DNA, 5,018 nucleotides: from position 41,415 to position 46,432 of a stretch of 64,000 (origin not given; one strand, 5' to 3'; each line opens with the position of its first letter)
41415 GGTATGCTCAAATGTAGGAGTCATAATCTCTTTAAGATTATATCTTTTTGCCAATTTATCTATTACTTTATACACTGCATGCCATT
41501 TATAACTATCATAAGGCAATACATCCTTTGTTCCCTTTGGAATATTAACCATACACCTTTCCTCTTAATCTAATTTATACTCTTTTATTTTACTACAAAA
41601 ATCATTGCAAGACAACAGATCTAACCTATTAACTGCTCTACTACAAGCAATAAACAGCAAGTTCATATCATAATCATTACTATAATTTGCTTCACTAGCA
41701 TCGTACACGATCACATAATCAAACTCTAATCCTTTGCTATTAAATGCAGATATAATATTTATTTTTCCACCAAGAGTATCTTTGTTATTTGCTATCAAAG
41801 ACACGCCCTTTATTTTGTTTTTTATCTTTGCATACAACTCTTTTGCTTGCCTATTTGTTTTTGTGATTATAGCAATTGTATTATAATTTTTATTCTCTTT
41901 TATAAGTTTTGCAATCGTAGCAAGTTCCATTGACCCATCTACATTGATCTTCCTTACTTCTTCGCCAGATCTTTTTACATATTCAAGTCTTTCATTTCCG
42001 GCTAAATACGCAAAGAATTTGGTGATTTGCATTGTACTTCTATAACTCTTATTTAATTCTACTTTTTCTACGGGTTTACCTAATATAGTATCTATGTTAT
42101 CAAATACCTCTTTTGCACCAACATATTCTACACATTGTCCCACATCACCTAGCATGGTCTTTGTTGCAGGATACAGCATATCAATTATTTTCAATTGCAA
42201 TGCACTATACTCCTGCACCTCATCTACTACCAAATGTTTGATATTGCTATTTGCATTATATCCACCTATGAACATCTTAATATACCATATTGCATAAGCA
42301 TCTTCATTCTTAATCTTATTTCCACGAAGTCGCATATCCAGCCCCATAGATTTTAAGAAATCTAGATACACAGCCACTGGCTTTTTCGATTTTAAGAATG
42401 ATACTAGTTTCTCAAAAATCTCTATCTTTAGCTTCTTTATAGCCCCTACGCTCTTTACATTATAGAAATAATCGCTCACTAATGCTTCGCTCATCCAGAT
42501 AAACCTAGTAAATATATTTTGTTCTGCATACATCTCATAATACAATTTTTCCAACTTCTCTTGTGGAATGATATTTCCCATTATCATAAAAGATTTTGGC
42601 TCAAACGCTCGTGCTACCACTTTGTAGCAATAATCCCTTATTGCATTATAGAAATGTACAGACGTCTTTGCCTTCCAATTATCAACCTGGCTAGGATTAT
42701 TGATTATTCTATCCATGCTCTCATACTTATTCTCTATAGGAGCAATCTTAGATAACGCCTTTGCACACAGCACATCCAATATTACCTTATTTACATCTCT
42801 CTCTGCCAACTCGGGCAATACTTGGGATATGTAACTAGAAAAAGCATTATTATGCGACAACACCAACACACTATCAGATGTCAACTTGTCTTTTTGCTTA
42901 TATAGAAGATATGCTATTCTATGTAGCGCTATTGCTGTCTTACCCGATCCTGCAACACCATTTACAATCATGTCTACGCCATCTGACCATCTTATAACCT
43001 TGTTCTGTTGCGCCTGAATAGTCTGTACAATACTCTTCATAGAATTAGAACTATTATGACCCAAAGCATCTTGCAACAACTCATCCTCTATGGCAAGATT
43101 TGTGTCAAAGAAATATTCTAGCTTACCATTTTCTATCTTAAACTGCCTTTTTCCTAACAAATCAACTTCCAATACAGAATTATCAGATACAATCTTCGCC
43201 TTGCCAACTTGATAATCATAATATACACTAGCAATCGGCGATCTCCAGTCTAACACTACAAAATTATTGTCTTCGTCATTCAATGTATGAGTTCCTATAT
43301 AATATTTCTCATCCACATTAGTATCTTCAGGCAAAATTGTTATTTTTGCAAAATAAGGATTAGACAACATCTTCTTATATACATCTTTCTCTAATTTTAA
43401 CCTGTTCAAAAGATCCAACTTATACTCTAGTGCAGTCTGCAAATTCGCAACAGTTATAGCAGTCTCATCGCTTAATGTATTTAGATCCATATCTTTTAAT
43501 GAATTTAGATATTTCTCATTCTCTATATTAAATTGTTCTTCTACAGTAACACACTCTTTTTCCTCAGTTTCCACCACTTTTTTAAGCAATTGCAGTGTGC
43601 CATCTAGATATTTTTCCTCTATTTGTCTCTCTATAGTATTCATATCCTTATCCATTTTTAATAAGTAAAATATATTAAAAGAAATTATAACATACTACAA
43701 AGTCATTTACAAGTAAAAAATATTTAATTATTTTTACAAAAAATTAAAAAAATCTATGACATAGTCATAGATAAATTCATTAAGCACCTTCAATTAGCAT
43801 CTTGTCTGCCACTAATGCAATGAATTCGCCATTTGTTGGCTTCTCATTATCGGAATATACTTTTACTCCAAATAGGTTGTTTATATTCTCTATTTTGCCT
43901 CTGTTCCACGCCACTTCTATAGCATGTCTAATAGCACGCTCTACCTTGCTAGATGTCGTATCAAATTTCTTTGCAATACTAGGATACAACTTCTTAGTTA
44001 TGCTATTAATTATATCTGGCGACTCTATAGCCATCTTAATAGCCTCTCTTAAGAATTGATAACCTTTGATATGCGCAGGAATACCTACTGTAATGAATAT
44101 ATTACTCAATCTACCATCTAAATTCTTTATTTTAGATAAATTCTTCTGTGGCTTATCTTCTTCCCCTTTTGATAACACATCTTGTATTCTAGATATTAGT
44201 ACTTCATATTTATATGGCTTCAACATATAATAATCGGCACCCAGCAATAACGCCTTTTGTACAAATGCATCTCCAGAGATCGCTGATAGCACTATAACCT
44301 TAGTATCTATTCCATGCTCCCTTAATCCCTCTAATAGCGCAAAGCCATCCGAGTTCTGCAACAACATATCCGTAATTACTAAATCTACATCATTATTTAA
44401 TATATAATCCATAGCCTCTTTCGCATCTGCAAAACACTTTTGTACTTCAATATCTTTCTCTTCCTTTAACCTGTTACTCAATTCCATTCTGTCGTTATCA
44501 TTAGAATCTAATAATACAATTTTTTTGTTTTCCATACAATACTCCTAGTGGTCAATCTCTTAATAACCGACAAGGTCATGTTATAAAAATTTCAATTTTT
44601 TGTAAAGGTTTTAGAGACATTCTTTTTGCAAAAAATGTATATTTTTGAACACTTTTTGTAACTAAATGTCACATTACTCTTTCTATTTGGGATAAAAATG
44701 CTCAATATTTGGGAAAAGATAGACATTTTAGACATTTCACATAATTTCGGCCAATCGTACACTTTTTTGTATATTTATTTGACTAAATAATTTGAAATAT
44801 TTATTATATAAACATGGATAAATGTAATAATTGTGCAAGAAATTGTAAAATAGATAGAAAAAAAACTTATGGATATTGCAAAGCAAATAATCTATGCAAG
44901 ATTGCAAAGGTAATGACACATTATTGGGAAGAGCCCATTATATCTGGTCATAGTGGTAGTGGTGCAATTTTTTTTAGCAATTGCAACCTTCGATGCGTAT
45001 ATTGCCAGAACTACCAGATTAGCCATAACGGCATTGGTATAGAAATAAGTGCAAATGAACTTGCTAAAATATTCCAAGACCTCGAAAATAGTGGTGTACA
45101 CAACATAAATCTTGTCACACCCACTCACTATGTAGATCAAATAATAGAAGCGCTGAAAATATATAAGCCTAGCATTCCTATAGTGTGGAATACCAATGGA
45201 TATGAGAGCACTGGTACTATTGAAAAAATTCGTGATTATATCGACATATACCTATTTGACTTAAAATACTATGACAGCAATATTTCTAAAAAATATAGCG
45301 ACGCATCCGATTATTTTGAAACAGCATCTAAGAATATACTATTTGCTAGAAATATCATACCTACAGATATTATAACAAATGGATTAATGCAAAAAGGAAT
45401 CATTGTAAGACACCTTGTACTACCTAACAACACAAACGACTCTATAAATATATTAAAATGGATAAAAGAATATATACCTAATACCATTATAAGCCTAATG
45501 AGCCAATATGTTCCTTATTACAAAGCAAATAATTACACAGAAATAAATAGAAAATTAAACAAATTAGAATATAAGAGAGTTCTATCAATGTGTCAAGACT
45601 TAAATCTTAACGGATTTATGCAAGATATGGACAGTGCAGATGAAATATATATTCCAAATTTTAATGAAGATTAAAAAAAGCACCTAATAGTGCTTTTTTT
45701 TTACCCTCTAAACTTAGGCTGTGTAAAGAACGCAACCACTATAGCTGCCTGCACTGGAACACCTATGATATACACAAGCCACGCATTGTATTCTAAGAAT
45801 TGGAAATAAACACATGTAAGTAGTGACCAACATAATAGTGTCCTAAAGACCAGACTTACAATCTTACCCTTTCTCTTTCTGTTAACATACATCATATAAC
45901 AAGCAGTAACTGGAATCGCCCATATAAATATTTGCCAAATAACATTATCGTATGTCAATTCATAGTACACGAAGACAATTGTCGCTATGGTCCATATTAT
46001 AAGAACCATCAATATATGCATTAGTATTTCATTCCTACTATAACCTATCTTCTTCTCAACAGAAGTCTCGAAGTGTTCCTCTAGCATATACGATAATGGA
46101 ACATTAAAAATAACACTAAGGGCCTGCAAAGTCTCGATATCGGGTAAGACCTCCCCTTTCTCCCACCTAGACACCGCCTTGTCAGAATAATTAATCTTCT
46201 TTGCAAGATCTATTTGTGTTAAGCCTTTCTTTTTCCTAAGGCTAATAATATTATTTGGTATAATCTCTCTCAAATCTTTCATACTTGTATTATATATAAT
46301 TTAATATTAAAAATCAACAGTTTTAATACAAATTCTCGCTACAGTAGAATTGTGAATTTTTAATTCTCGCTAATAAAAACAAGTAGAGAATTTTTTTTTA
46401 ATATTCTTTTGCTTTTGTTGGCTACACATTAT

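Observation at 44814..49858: Compact stand-alone C-domain / acyl-AMP ligase / carrier-protein cluster with a membrane-tethered XRE regulator and a radical SAM neighbour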

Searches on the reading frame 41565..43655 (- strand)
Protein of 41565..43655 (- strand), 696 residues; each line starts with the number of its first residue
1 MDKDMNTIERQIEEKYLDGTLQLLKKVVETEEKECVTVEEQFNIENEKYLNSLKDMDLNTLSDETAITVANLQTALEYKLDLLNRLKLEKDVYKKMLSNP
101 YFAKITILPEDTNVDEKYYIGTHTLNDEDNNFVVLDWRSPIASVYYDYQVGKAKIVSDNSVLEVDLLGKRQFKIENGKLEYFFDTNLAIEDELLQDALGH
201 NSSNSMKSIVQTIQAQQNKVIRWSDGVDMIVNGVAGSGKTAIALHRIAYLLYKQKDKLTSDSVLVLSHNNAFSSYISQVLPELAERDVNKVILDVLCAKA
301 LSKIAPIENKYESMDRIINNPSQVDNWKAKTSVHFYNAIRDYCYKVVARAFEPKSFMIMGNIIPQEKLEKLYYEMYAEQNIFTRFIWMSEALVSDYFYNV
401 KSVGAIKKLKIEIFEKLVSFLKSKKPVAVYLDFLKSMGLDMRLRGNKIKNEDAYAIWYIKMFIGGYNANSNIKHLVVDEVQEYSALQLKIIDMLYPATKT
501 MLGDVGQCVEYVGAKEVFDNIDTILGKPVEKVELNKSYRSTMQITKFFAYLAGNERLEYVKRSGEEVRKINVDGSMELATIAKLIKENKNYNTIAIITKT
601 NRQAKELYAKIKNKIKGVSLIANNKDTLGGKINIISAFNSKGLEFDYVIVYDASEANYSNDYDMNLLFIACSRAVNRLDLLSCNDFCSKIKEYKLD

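Call 3: search_protein_families(library=pfam, proteins=[window:41565-43655:-], max_evalue=0.01)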
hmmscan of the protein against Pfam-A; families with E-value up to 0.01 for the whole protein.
window:41565-43655:- (696 aa): 8 families
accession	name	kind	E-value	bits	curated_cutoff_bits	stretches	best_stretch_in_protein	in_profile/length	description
PF00580.27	UvrD-helicase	-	1.6e-13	51.4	23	1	215-509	3-252/271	UvrD/REP helicase N-terminal domain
PF13245.12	AAA_19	-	1.5e-09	38.6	25.1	0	471-509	90-130/134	AAA domain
PF13361.12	UvrD_C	-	9.3e-08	32.3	25.6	2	624-678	277-343/350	UvrD-like helicase C-terminal domain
PF00270.35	DEAD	-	3.8e-06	27.2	26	1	215-326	5-107/167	DEAD/DEAH box helicase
PF13538.12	UvrD_C_2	-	6.2e-06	26.4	27.4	1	634-676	4-47/52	UvrD-like helicase C-terminal domain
PF09848.15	SLFN-g3_helicase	-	0.00023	21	24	1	229-280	4-51/354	Schlafen group 3, DNA/RNA helicase domain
PF01443.25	Viral_helicase1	-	0.00027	21.3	21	0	455-680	43-226/228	Viral superfamily 1 RNA helicase core domain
PF04851.21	ResIII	-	0.0055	17.1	22.5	0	225-273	22-66/164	Type III restriction enzyme, res subunit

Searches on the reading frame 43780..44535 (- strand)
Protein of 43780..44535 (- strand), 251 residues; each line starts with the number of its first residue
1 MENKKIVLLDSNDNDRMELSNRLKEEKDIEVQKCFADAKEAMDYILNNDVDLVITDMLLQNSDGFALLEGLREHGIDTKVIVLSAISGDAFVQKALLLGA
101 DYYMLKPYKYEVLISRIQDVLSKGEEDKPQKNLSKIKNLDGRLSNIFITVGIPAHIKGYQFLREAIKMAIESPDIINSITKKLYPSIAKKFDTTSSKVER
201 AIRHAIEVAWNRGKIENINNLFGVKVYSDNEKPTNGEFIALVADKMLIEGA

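Call 3: search_protein_families(library=pfam, proteins=[window:43780-44535:-], max_evalue=0.01)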
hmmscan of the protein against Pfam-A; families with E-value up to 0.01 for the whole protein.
window:43780-44535:- (251 aa): 2 families
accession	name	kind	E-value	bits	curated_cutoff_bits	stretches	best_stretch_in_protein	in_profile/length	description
PF08769.17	Spo0A_C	-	2.1e-41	140.6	25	1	145-245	3-103/104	Sporulation initiation factor Spo0A C terminal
PF00072.30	Response_reg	-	2.2e-18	66.9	30.2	1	7-118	2-111/111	Response regulator receiver domain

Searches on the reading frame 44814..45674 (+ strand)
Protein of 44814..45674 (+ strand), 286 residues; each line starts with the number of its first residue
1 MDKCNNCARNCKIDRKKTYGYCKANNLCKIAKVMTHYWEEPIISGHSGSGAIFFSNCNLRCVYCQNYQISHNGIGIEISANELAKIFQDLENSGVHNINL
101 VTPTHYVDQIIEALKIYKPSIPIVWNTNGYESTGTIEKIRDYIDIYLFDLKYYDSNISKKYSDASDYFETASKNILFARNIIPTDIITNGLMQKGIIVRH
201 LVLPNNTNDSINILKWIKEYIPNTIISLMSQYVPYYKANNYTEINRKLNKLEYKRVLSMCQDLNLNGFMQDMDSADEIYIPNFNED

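Call 3: search_protein_families(library=pfam, proteins=[window:44814-45674:+], max_evalue=0.01)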
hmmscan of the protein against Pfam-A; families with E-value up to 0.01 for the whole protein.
window:44814-45674:+ (286 aa): 2 families
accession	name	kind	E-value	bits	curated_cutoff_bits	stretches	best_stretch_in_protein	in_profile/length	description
PF04055.27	Radical_SAM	-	1.4e-14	55.1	29.5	1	52-189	2-150/166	Radical SAM superfamily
PF13353.11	Fer4_12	-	2.5e-07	31.5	22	1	51-155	9-120/137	4Fe-4S single cluster domain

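Call 4: search_protein_families(library=ncbifam, proteins=[window:44814-45674:+], max_evalue=0.01)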
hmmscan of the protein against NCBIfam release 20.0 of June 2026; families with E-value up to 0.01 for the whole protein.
window:44814-45674:+ (286 aa): 21 families
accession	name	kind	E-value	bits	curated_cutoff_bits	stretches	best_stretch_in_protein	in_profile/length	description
TIGR02493.1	PFLA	equivalog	6.8e-08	32.2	231.75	1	52-218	20-181/235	pyruvate formate-lyase-activating protein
TIGR02495.1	NrdG2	equivalog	2.3e-06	27.1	131.15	1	51-162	20-133/193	anaerobic ribonucleoside-triphosphate reductase activating protein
TIGR04395.1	cutC_activ_rSAM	equivalog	2.4e-06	27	360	1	121-161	159-199/309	choline TMA-lyase-activating enzyme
NF033719.1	ind_deCO2_activ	equivalog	3.2e-06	26.7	425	1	102-240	139-263/302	indoleacetate decarboxylase activase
NF050035.1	rSAM_WgK_link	exception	3.5e-06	26.3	650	1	55-130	17-94/367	radical SAM/SPASM peptide maturase WgkB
TIGR02491.1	NrdG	equivalog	9.1e-06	25.7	126.1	1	37-155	5-134/154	anaerobic ribonucleoside-triphosphate reductase activating protein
NF043069.1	T4HPD_activ_SAM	equivalog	9.5e-06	25.2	425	1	102-250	136-270/299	trans-4-hydroxy-L-proline dehydratase activase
NF008356.0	PRK11145.1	equivalog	2.5e-05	23.7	375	1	52-167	25-148/246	pyruvate formate lyase 1-activating protein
TIGR03963.1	rSAM_QueE_Clost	equivalog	5.7e-05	22.9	260.1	1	51-161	21-133/219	putative 7-carboxy-7-deazaguanine synthase QueE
TIGR02494.1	PFLE_PFLC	subfamily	6.2e-05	22.4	174.35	1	119-217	151-236/293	glycyl-radical enzyme activating protein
NF053742.1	LipS1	equivalog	0.00018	21.2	230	1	55-183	15-149/268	LipS1 family lipoyl synthase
TIGR04250.1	SCM_rSAM_ScmE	equivalog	0.00023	20.2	400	1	55-102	11-57/358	SynChlorMet cassette radical SAM/SPASM protein ScmE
TIGR02668.1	moaA_archaeal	equivalog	0.00038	19.6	325.25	1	55-130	18-95/303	GTP 3',8-cyclase MoaA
NF001199.0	PRK00164.2-1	equivalog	0.00062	19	231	1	55-129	20-96/308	GTP 3',8-cyclase MoaA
NF004826.0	PRK06182.1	subfamily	0.001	18.4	305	1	69-139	24-94/274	oxidoreductase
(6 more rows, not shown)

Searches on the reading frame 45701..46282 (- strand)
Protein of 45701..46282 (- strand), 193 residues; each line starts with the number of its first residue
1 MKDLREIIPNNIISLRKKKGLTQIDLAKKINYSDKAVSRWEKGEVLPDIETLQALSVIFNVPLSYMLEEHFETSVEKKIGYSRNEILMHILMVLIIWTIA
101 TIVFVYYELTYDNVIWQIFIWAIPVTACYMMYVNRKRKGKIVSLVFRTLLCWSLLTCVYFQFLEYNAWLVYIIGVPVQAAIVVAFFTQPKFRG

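Call 3: search_protein_families(library=pfam, proteins=[window:45701-46282:-], max_evalue=0.01)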
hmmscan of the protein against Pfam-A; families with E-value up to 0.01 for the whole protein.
window:45701-46282:- (193 aa): 5 families
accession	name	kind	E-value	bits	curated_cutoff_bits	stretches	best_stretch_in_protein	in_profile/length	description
PF01381.28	HTH_3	-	5.3e-16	58.8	23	1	14-65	3-54/55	Helix-turn-helix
PF13560.12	HTH_31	-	7.1e-07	29.9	27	1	15-62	9-57/64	Helix-turn-helix domain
PF13443.12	HTH_26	-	1e-05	26.1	22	1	12-62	2-53/63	Cro/C1-type HTH DNA-binding domain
PF12844.13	HTH_19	-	8e-05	22.9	30.2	1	14-67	6-59/64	Helix-turn-helix domain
PF15731.11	MqsA_antitoxin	-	0.00048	20.7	30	1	7-59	69-121/131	Antitoxin component of bacterial toxin-antitoxin system, MqsA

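Call 4: search_protein_families(library=ncbifam, proteins=[window:45701-46282:-], max_evalue=0.01)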
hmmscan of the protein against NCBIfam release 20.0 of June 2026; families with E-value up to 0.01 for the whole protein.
window:45701-46282:- (193 aa): 14 families
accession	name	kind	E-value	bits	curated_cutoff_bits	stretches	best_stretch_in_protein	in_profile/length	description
NF041951.1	phage_RstR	subfamily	8.9e-13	48.5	80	1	10-86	5-81/108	RstR family transcriptional repressor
NF052239.1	antitox_spr1629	equivalog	7.6e-10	38.4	335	1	10-82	5-81/377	spr1629 family repressor/antitoxin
TIGR03830.1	CxxCG_CxxCG_HTH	subfamily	1.1e-08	34.9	61.8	1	6-59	64-117/127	type II TA system antitoxin MqsA family protein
TIGR00270.2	TIGR00270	equivalog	2.7e-07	30.5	110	1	11-71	79-140/159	multiprotein bridging factor aMBF1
NF007408.0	PRK09943.1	equivalog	1.6e-06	27.8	211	1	10-73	10-73/185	HTH-type transcriptional regulator PuuR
NF007257.0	PRK09706.1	subfamily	4.9e-06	26.4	101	1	7-61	5-59/135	transcriptional repressor DicA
TIGR03070.1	couple_hipB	subfamily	5.7e-06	26.2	71.65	1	9-57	4-52/58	type II toxin-antitoxin system Y4mF family antitoxin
NF047948.1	male_kill_WMK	equivalog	2.3e-05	24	300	1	8-69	6-67/300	WO male-killing family protein Wmk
NF041575.1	antitoxPezA_Strep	equivalog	2.4e-05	24.3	290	1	8-62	2-56/158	type II toxin-antitoxin system antitoxin PezA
NF010465.0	PRK13890.1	equivalog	2.7e-05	24.3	96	1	7-70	5-68/121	conjugal transfer protein TrbA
NF047542.1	telomere_Tap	equivalog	0.0018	17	600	1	14-56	24-66/695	telomere-associated protein Tap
NF003162.0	PRK04140.1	equivalog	0.0023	17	263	1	12-66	131-185/317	transcriptional regulator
NF007271.0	PRK09726.1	equivalog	0.0032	17.4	79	1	10-59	15-61/88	type II toxin-antitoxin system antitoxin HipB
NF058600.1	TransRegSco1979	equivalog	0.0063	15.6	350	1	5-62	6-63/280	Sco1979 family transcriptional regulator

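Call 45: search_dna_similar(query=window:45701-46282:-, collection=plasmids, mode=protein, max_evalue=0.001, max_rows=15)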
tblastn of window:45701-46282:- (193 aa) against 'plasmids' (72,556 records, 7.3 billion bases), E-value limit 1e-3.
Records with a match: 791; places in all: 851; records where one place covers at least 80% of the query: 0.
Best place of each record, by identity: <60% 791.
By first word of the organism name: Enterococcus 251; Bacillus 108; Staphylococcus 73; Lactiplantibacillus 55; Neisseria 52; Lactococcus 40; Pseudomonas 38; Priestia 20; Leuconostoc 19; Clostridium 19; and 45 more.
By predicted mobility (MOB-suite, as given by PLSDB): mobilizable 364; non-mobilizable 277; conjugative 150.
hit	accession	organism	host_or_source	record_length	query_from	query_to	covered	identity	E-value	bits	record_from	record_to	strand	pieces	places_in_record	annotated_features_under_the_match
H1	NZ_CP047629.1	Lactococcus raffinolactis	pure culture from sewage,sewage from ...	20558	16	168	79%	28.0%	5e-8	59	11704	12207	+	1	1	helix-turn-helix transcriptional regulator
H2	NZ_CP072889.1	Enterococcus raffinosus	stream/river surface water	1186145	8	143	70%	29.1%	5e-4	47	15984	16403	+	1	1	record has no annotation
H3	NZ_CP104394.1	Enterococcus raffinosus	fermented food (Meju)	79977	16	156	73%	27.9%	1e-3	46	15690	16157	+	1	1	helix-turn-helix transcriptional regulator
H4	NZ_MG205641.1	Paraclostridium sordellii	-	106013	3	104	53%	38.5%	1e-7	58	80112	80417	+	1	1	helix-turn-helix transcriptional regulator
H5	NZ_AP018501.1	Lactococcus cremoris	-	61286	14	153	73%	27.9%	4e-5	50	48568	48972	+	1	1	helix-turn-helix domain-containing protein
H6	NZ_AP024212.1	Lactococcus cremoris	-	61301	14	153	73%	27.9%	4e-5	50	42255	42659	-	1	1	helix-turn-helix domain-containing protein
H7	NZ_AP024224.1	Lactococcus cremoris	-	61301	14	153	73%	27.9%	4e-5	50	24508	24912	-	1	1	helix-turn-helix domain-containing protein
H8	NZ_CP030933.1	Enterococcus gilvus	cow,milk,milk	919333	8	128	63%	31.7%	4e-4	48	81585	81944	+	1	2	helix-turn-helix transcriptional regulator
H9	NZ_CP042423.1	Leuconostoc lactis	cell culture,kimchi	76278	16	126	58%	34.2%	1e-5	52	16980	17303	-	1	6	helix-turn-helix transcriptional regulator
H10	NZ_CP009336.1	Bacillus thuringiensis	-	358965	8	133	65%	29.9%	1e-8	61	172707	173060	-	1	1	helix-turn-helix transcriptional regulator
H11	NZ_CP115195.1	Pseudomonas aeruginosa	Homo sapiens,culture samples from human ...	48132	4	103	52%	37.0%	2e-5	52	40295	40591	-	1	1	helix-turn-helix transcriptional regulator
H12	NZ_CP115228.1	Pseudomonas aeruginosa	Homo sapiens,culture samples from human ...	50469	4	103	52%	37.0%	2e-5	52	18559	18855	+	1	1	helix-turn-helix transcriptional regulator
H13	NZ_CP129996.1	Pseudomonas aeruginosa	Homo sapiens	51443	4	103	52%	37.0%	2e-5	52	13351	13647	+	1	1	helix-turn-helix transcriptional regulator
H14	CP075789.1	Pseudomonas aeruginosa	Homo sapiens,Cell culture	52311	4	103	52%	37.0%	2e-5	52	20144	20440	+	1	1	helix-turn-helix domain-containing protein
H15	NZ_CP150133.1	Pseudomonas aeruginosa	Homo sapiens,Urinary sample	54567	4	103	52%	37.0%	2e-5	52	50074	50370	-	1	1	helix-turn-helix transcriptional regulator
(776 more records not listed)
